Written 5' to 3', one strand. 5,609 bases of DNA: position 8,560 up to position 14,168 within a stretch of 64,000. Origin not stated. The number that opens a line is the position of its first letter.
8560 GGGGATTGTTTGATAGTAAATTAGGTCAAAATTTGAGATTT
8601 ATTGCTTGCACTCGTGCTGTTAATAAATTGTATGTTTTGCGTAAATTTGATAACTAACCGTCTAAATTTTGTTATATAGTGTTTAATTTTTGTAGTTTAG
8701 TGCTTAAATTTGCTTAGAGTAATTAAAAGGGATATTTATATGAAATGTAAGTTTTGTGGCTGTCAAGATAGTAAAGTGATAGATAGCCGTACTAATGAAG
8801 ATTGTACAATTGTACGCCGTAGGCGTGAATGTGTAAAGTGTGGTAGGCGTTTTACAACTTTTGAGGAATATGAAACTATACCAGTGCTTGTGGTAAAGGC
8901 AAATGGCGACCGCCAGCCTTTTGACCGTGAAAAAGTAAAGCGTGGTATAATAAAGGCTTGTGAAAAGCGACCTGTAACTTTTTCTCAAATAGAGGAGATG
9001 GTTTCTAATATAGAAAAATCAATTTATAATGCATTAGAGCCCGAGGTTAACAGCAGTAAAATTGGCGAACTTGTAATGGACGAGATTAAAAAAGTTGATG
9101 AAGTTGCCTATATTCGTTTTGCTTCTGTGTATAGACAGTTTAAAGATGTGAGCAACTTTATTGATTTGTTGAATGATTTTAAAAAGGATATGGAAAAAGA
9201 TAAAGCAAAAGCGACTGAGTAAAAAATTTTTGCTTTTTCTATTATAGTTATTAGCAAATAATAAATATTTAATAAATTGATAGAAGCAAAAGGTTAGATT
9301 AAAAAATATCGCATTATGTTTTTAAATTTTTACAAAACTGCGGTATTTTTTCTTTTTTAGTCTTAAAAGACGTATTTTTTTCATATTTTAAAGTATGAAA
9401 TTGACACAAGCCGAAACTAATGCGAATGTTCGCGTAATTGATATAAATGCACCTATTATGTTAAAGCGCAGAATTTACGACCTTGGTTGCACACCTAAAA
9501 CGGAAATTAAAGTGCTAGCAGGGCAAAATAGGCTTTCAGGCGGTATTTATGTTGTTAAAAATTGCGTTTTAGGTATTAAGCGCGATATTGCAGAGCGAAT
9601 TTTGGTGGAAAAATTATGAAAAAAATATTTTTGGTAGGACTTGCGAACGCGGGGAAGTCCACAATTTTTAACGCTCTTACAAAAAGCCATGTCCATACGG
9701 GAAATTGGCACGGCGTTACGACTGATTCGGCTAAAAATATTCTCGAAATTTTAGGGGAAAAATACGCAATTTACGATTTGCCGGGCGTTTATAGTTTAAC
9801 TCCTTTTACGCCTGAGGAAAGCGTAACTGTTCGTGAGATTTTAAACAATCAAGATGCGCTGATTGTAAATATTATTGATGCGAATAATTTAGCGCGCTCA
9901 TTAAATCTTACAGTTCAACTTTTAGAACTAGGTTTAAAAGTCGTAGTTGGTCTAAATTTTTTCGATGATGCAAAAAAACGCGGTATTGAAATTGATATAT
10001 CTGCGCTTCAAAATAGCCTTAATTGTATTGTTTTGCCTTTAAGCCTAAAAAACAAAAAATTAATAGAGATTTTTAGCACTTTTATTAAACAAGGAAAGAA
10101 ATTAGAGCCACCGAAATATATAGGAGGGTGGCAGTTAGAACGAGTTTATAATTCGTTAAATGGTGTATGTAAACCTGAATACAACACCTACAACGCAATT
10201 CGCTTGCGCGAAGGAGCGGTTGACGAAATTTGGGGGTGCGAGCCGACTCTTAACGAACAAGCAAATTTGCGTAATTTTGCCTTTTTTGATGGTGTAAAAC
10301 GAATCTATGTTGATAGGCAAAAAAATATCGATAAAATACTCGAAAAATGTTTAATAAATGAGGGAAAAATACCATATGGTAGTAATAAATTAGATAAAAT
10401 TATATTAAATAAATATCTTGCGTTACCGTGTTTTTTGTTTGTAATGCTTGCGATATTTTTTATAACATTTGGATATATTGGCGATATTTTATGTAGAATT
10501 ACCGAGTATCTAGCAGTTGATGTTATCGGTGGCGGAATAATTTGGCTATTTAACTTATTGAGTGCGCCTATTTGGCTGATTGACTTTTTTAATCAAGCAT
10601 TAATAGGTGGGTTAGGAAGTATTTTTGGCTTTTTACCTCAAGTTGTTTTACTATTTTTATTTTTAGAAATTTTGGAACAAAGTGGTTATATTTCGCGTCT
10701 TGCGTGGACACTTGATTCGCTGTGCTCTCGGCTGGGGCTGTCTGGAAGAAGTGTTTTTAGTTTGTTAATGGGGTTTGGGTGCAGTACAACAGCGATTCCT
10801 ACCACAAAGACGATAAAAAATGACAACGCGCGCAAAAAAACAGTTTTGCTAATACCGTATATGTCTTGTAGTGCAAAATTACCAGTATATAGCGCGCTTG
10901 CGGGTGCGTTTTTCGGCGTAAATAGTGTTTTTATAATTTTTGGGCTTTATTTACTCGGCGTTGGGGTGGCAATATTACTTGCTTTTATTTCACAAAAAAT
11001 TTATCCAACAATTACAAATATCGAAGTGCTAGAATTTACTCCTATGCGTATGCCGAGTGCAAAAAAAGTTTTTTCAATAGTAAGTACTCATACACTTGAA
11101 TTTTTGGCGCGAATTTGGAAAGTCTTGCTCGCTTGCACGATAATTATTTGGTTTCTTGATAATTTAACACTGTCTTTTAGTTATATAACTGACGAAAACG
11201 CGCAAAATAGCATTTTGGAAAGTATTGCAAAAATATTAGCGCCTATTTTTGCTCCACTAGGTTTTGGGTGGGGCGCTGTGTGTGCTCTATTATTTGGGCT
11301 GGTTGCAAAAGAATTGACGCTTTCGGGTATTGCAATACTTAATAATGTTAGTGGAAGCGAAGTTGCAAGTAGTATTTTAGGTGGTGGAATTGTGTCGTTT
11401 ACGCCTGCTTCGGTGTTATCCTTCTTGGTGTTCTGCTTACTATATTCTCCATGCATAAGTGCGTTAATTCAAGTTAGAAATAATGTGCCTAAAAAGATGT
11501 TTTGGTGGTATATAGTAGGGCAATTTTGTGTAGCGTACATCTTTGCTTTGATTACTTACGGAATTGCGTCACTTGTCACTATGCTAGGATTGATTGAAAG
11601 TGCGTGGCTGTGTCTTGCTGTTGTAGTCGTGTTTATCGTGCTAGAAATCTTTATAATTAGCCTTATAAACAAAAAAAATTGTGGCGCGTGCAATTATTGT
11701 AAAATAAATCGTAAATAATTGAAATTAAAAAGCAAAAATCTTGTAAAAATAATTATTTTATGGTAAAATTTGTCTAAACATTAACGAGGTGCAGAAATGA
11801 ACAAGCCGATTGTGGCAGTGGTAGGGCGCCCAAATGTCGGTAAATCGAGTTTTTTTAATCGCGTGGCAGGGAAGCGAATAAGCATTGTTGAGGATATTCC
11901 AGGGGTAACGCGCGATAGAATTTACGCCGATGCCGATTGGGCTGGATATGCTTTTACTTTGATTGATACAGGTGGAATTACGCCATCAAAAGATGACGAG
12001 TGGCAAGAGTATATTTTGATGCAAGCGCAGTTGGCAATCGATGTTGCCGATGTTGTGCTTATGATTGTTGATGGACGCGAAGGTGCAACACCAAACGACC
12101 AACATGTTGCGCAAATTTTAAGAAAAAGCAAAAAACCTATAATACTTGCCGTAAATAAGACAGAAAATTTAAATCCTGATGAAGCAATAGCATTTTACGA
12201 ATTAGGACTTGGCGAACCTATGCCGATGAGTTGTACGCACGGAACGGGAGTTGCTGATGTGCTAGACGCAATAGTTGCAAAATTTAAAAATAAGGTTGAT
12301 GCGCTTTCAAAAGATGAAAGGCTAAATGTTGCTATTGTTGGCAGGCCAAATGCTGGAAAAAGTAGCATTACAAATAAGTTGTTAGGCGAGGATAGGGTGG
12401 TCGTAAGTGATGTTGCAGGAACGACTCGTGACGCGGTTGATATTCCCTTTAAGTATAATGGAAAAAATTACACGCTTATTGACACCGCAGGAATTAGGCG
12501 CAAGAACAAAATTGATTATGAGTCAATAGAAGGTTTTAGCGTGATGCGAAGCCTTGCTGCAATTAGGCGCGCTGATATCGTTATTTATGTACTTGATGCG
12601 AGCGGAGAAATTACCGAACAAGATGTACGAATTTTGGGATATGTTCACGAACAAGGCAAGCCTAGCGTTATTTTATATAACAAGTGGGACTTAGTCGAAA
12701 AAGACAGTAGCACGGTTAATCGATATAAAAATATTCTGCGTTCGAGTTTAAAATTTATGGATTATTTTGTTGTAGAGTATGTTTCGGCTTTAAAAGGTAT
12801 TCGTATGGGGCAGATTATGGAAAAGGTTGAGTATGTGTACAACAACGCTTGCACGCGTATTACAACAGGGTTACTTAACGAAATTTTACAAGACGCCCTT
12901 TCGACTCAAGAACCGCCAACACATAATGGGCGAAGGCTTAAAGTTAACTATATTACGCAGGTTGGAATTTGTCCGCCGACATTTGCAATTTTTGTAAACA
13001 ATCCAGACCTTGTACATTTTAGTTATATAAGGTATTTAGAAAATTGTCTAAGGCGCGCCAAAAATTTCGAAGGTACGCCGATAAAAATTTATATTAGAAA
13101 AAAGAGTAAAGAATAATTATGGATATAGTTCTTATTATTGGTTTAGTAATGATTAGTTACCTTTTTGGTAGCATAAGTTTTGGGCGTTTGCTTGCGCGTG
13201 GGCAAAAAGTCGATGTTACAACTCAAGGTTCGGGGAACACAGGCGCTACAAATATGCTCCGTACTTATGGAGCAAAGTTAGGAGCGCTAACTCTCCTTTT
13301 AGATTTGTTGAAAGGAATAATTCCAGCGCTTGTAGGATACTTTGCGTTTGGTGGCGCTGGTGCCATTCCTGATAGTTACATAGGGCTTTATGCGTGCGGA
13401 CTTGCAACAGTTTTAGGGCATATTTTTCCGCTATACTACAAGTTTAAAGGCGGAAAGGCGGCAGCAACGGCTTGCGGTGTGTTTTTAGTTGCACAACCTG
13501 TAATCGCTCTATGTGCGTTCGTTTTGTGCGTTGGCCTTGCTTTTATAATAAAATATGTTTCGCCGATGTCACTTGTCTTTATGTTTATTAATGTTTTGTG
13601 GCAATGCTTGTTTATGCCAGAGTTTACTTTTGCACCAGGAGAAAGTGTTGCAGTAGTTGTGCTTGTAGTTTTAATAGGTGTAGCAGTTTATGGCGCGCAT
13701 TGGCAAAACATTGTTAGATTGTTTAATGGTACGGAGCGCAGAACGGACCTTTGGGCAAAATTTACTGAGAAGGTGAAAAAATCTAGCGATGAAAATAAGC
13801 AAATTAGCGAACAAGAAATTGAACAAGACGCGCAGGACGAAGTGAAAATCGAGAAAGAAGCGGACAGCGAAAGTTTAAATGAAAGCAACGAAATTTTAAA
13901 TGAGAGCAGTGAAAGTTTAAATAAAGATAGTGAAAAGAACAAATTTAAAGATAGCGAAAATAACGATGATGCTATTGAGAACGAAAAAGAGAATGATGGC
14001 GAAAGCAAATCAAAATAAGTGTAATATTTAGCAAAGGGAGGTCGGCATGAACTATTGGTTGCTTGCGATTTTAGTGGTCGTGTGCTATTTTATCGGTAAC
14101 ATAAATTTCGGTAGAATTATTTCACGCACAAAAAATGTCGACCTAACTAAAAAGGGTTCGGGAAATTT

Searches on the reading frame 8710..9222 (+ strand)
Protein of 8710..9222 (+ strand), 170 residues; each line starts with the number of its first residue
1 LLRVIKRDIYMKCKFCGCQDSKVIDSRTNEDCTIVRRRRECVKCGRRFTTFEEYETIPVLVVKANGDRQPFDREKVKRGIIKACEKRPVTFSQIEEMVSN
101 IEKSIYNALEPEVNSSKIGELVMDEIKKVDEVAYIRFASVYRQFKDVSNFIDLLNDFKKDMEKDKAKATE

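Call 83: search_protein_families(library=pfam, proteins=[window:8710-9222:+], max_evalue=0.000001)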
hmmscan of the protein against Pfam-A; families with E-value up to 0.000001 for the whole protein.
window:8710-9222:+ (170 aa): 2 families
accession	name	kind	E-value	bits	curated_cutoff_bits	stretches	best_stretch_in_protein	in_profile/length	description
PF03477.21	ATP-cone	-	2.2e-21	76.6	25.8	1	60-146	2-87/88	ATP cone domain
PF22811.2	Zn_ribbon_NrdR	-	6.6e-17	61.6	27.2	1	11-52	1-42/42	Transcriptional repressor NrdR-like, N-terminal domain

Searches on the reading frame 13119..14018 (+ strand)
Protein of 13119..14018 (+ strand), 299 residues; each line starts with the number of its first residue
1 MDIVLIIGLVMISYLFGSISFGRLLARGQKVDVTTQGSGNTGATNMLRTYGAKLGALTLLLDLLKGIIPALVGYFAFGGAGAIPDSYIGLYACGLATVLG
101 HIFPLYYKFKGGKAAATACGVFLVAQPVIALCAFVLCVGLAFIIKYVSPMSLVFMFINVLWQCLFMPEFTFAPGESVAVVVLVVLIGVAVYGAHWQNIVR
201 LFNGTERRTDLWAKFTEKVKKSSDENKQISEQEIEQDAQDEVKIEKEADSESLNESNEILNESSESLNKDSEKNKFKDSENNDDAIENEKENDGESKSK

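Call 84: search_protein_families(library=pfam, proteins=[window:13119-14018:+], max_evalue=0.000001)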
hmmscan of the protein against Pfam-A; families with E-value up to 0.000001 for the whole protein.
window:13119-14018:+ (299 aa): 1 family
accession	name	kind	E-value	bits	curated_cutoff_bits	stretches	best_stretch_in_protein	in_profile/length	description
PF02660.20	G3P_acyltransf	-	5.5e-44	150.6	24.1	1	12-201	1-164/164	Glycerol-3-phosphate acyltransferase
